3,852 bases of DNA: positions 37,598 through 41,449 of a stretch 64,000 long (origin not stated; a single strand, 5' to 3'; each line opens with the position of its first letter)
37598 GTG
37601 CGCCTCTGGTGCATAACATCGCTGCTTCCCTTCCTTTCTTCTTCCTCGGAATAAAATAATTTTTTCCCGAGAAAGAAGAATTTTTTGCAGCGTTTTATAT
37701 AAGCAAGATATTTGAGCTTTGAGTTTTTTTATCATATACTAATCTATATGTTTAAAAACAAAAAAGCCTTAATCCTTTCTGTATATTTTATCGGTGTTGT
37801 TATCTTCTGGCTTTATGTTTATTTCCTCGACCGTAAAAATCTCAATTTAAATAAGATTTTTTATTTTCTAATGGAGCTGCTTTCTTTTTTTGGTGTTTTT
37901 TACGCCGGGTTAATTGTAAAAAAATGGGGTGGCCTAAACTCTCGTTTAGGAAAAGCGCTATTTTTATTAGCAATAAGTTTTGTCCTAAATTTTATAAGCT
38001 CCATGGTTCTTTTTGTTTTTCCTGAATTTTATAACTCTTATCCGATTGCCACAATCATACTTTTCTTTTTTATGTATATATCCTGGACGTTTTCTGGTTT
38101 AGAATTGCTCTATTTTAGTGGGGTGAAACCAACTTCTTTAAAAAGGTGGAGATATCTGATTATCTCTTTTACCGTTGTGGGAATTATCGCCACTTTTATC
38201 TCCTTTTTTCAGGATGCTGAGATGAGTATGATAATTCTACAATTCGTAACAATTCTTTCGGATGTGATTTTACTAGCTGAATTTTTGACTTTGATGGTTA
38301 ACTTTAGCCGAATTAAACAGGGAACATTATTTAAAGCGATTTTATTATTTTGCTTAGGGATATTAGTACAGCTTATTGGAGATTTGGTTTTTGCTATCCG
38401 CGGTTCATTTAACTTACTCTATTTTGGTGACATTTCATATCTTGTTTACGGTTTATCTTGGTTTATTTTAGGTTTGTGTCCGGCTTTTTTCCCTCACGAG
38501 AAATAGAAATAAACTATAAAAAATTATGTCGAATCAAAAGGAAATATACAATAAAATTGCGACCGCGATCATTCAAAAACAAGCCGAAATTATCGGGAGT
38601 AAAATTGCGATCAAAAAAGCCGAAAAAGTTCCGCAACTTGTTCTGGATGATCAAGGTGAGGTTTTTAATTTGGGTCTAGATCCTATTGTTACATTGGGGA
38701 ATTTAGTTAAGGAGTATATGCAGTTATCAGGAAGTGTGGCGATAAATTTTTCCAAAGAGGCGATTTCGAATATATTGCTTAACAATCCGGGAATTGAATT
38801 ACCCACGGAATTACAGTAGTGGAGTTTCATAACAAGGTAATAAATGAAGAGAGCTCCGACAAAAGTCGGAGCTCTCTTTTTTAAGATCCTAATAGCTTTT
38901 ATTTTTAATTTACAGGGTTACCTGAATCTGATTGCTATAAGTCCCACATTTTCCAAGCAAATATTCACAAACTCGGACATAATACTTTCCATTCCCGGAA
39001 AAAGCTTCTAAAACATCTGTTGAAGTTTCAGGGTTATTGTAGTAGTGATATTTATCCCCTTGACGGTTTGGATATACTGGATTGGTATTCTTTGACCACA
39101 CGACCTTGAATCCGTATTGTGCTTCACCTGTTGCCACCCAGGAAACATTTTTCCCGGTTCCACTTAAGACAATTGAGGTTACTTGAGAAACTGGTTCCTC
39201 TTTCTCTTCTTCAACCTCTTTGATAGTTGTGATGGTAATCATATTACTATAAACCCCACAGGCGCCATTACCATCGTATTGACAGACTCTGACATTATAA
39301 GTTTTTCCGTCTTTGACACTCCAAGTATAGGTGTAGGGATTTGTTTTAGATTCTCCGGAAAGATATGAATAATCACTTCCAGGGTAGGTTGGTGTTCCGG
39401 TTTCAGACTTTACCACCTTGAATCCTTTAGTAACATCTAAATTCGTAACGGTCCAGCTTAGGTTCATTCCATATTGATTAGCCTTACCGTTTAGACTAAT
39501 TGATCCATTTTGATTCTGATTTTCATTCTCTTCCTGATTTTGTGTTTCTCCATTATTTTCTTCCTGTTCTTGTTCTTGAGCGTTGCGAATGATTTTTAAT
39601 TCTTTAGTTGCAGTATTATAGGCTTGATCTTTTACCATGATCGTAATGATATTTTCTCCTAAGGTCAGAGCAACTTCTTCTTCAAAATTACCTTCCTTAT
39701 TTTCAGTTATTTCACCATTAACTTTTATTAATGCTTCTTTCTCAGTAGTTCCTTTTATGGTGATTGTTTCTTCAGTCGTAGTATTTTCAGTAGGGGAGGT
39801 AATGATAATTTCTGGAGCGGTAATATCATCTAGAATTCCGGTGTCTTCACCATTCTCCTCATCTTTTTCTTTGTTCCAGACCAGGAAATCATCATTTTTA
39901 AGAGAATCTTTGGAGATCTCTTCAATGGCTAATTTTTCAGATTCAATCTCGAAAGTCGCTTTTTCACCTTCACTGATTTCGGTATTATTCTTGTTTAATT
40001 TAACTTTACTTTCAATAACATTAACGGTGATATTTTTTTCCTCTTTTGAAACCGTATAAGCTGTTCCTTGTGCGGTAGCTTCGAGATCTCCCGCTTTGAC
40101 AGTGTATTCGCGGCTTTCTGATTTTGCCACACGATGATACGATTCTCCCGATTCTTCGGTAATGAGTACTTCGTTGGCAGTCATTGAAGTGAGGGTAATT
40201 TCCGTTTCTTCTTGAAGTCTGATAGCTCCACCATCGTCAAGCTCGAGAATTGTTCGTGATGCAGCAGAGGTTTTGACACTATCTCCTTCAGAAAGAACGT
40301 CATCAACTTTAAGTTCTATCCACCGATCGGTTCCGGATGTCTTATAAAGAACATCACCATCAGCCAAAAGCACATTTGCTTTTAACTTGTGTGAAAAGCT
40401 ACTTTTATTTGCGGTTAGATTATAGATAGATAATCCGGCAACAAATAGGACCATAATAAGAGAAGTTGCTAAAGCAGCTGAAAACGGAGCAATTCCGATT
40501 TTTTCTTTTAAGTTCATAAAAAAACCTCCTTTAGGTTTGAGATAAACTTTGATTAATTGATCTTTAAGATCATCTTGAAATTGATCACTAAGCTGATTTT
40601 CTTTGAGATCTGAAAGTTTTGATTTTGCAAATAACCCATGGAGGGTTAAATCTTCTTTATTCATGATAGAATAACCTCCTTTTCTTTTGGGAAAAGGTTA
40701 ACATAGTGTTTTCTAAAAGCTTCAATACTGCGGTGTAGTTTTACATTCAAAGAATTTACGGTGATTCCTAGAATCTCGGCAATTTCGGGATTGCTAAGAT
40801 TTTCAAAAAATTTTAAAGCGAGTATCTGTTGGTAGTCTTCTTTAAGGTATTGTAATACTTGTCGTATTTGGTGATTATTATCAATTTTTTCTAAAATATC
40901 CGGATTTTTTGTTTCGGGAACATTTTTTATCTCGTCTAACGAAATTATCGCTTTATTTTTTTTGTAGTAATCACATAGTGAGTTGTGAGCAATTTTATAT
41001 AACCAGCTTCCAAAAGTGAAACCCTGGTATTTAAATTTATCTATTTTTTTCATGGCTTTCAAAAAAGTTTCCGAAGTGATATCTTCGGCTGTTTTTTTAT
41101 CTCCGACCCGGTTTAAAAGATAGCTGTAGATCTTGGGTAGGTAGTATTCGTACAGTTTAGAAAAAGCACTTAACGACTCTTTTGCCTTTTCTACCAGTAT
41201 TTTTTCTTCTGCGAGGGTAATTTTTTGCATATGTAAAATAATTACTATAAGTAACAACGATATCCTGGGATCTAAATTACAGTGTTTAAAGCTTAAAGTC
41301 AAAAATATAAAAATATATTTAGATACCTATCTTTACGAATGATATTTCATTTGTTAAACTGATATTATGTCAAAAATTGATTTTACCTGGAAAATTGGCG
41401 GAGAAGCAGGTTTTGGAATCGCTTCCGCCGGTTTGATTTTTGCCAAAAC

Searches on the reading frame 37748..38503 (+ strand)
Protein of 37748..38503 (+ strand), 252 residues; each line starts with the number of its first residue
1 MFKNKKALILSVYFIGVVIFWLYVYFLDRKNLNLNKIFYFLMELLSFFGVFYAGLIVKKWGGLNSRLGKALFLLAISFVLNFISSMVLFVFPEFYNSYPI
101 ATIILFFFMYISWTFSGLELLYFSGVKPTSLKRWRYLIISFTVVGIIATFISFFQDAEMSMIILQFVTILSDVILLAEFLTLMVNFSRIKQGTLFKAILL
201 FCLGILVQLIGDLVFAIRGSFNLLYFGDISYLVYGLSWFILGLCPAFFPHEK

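Call 5: search_protein_families(library=pfam, proteins=[window:37748-38503:+], max_evalue=1)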
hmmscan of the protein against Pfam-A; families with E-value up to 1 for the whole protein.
window:37748-38503:+ (252 aa): 2 families
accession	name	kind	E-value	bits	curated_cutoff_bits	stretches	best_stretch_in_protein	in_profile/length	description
PF18181.6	SLATT_1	-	0.52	10.8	26.3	1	130-162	23-55/122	SMODS and SLOG-associating 2TM effector domain 1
PF01757.29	Acyl_transf_3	-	0.98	8.8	31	0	3-115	147-261/326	Acyltransferase domain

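Call 6: search_protein_families(library=ncbifam, proteins=[window:37748-38503:+], max_evalue=1)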
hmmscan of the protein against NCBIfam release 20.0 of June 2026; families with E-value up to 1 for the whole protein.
window:37748-38503:+ (252 aa): 0 families

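Call 79: search_protein_families(library=pfam, alignment_id=A10, max_evalue=0.1)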
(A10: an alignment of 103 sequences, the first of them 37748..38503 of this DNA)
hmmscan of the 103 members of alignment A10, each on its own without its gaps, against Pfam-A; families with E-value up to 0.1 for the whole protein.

A. member 1, window:37748-38503:+ (252 aa): 0 families

B. families by the number of members that match (of 103 scanned): 20 families
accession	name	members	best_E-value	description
PF17159.10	MASE3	2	2.4e-06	Membrane-associated sensor domain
PF05875.18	Ceramidase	2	0.0017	Ceramidase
PF10856.13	DUF2678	2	0.0083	Protein of unknown function (DUF2678)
PF07086.17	Jagunal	2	0.031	Jagunal, ER re-organisation during oogenesis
PF13321.11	DUF4084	1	4.5e-05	Domain of unknown function (DUF4084)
PF01757.29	Acyl_transf_3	1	0.007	Acyltransferase domain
PF23778.1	Phage_holin_2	1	0.0076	Putative phage holin family 2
PF11893.13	DUF3413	1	0.018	Domain of unknown function (DUF3413)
PF18969.5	DUF5708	1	0.023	Family of unknown function (DUF5708)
PF23714.1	Rv3627c_N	1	0.037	Carboxypeptidase Rv3627c-like, N-terminal domain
PF11660.13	DUF3262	1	0.04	Protein of unknown function (DUF3262)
PF01034.25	Syndecan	1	0.041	Syndecan domain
PF19733.4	DUF6223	1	0.042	Family of unknown function (DUF6223)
PF13664.11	DUF4149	1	0.05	Domain of unknown function (DUF4149)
PF14293.11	YWFCY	1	0.053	YWFCY protein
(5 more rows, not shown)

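Call 80: predict_structure(alignment_id=A9)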
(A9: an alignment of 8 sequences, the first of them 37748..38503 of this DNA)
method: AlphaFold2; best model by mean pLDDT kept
length: 252 residues; sequences in the alignment: 8
mean_pLDDT: 85.8   pTM: 0.84
mean pLDDT of the five models: 85.8, 85.6, 85.3, 83.3, 83.2
residues with pLDDT >= 90: 113; 70-90: 115; 50-70: 23; < 50: 1
segments of 3 or more residues with pLDDT < 50: none
pLDDT, mean of each block of 10 residues (from residue 1): 81 94 83 83 89 89 93 95 87 70 89 93 90 92 87 79 85 92 76 83 94 84 64 92 87 57
secondary structure, 60 per line:
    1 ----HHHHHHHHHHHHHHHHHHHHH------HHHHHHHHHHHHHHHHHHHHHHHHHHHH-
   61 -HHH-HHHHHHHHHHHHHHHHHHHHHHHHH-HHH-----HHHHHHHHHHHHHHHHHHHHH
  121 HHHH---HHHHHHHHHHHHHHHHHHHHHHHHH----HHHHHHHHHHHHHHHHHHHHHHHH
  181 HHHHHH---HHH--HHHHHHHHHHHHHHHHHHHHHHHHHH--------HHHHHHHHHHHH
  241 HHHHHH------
elements in order: H5-25 H32-59 H66-90 H100-124 H128-152 H157-186 H195-220 H229-246

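Call 82: fold_search(model_id=the predicted structure, library=pdb)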
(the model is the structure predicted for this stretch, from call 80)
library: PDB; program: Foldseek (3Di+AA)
matches with E <= 10: 654; with E <= 0.001: 0
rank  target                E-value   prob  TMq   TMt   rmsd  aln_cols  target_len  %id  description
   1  9ecj_B                2.2e-02  1.00  0.48  0.43   6.8       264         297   13  Human P2RY8 bound to S-geranylgeranyl-L-glutathione in complex with miniG13 (released 2025-11-05)
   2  5wb1                  2.6e-02  1.00  0.52  0.35   6.2       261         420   14  Ligand-free US28 with stabilizing intracellular nanobody (released 2018-06-13)
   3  6c1r_B                2.6e-02  0.99  0.40  0.31   9.1       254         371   16  Crystal structure of human C5a receptor in complex with an orthosteric antagonist PMX53 and an allosteric antagonist a (released 2018-05-30)
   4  7sk6_A                3.1e-02  0.99  0.41  0.36   9.2       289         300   11  Cryo-EM structure of human ACKR3 in complex with chemokine N-terminal mutant CXCL12_LRHQ and an intracellular Fab (released 2022-07-27)
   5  8u1u_A                3.7e-02  1.00  0.47  0.36   7.1       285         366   15  Structure of a class A GPCR/agonist complex (released 2023-12-20)
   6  4xt3_A                4.9e-02  1.00  0.52  0.46   6.3       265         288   15  Structure of a viral GPCR bound to human chemokine CX3CL1 (released 2015-03-04)
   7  9mdu_A                5.3e-02  0.99  0.47  0.43   7.2       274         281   16  Human CXCR4 tetramer (released 2025-09-10)
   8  8e0g_A                5.3e-02  0.99  0.49  0.44   6.9       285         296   12  Re-refined model of active mu-opioid receptor (PDB 5c1m) as an adduct with BU72 (released 2023-10-18)
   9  9jco_R                5.6e-02  0.98  0.41  0.37   8.3       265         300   14  Cryo-EM structure of the proton-sensing GPCR (GPR4)-Gs protein complex at pH 6.5 (released 2025-07-09)
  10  8rss                  6.4e-02  0.99  0.44  0.49   6.5       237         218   13  Crystal structure of marine actinobacteria clade rhodopsin (MAR) in the O* state (released 2025-04-02)
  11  8f7w_R                6.6e-02  1.00  0.50  0.46   6.5       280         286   10  Gi bound kappa-opioid receptor in complex with dynorphin (released 2022-12-14)
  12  9ko2_R                7.3e-02  1.00  0.51  0.45   6.2       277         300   11  A Cryo_EM structure of CCR7 complex with CCL19 (released 2025-11-26)
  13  8kfx_R                7.3e-02  0.99  0.48  0.44   7.0       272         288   15  Gi bound CCR8 complex with nonpeptide agonist LMD-009 (released 2024-02-07)
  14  7xw9_R                7.3e-02  0.98  0.42  0.38   9.1       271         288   11  Cryo-EM structure of the TRH-bound human TRHR-Gq complex (released 2022-12-28)
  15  7q37                  7.9e-02  0.99  0.46  0.51   6.4       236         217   12  Crystal structure of proton pump MAR rhodopsin pressurized with krypton (released 2022-04-27)
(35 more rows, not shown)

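Call 85: search_solved_structures(query=A10, max_evalue=10)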
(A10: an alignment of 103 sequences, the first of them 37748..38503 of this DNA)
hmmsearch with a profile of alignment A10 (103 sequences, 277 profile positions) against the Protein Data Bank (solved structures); distinct sequences matched with E-value up to 10: 8.
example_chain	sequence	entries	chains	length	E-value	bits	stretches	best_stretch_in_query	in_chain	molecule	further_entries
6b85_J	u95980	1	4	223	0.017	17.7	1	12-86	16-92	TMHC4_R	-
11kc_A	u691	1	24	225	0.023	17.3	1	12-86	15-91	Designed nanoparticle O43-TM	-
1zoq_A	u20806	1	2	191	3.5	10.1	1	66-94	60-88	Interferon regulatory factor 3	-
7jfl_A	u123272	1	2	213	4.1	9.9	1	66-94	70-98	Interferon regulatory factor 3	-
5jem_A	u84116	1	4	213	4.1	9.9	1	66-94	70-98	Interferon regulatory factor 3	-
3a77_A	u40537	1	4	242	4.9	9.6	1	66-94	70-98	Interferon regulatory factor 3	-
5jej_A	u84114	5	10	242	4.9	9.6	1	66-94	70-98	Interferon regulatory factor 3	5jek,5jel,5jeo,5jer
8iuk_R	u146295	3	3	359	9.1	8.8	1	170-226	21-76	Prostaglandin F2-alpha receptor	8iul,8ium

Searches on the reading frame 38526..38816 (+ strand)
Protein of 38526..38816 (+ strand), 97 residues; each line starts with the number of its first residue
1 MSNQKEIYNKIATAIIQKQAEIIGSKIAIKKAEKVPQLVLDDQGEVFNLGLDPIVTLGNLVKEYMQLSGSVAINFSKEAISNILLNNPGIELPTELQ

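Call 5: search_protein_families(library=pfam, proteins=[window:38526-38816:+], max_evalue=1)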
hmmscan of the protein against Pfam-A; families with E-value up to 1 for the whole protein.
window:38526-38816:+ (97 aa): 0 families

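Call 6: search_protein_families(library=ncbifam, proteins=[window:38526-38816:+], max_evalue=1)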
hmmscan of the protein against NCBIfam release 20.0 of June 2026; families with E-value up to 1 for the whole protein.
window:38526-38816:+ (97 aa): 0 families

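Call 45: find_related_loci(query=A5, collection=metagenome_contigs, flank=6000)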
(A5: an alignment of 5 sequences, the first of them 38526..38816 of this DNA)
Query A5 (97 aa) in metagenome_contigs; peptide patterns used: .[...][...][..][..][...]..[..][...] (x = any residue, [..] = any of these).
70 stretches matched a pattern; 1 encode a relative of the query (tblastn E <= 1e-3); 1 distinct loci.
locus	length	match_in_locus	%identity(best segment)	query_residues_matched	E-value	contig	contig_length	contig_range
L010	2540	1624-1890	44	7-97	2e-24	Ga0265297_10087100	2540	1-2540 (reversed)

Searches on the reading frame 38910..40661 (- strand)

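Call 17: search_protein_families(library=pfam, proteins=[window:38910-40661:-], max_evalue=0.01)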
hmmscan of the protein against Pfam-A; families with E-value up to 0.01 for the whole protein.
window:38910-40661:- (583 aa): 3 families
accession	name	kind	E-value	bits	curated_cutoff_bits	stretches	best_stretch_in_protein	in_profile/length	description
PF09136.16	Glucodextran_B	-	2.2e-13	50.4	27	1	283-360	1-82/83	Glucodextranase, domain B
PF04773.18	FecR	-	4.8e-12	46.6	24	1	127-221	1-97/97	FecR protein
PF12733.13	Cadherin-like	-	0.0066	17.3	24.2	1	298-359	27-88/89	Cadherin-like beta sandwich domain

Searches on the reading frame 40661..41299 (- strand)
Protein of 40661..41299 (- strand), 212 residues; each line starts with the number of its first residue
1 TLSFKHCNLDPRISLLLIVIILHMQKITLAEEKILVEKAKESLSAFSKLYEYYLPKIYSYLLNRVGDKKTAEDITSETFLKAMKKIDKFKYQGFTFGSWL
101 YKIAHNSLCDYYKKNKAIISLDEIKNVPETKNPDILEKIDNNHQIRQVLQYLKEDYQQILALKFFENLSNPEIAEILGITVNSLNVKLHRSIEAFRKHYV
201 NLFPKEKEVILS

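Call 17: search_protein_families(library=pfam, proteins=[window:40661-41299:-], max_evalue=0.01)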
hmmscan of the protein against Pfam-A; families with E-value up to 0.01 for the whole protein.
window:40661-41299:- (212 aa): 4 families
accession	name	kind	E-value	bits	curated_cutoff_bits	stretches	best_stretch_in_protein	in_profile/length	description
PF04542.20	Sigma70_r2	-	7.6e-19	67.7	24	1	49-116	1-69/71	Sigma-70 region 2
PF08281.18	Sigma70_r4_2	-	6.4e-13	48.6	25.7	1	144-192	3-51/54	Sigma-70, region 4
PF04545.22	Sigma70_r4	-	0.00049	20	24.1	1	149-182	2-35/50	Sigma-70, region 4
PF07638.17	Sigma70_ECF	-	0.0052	17.1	21.1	1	120-185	107-169/185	ECF sigma factor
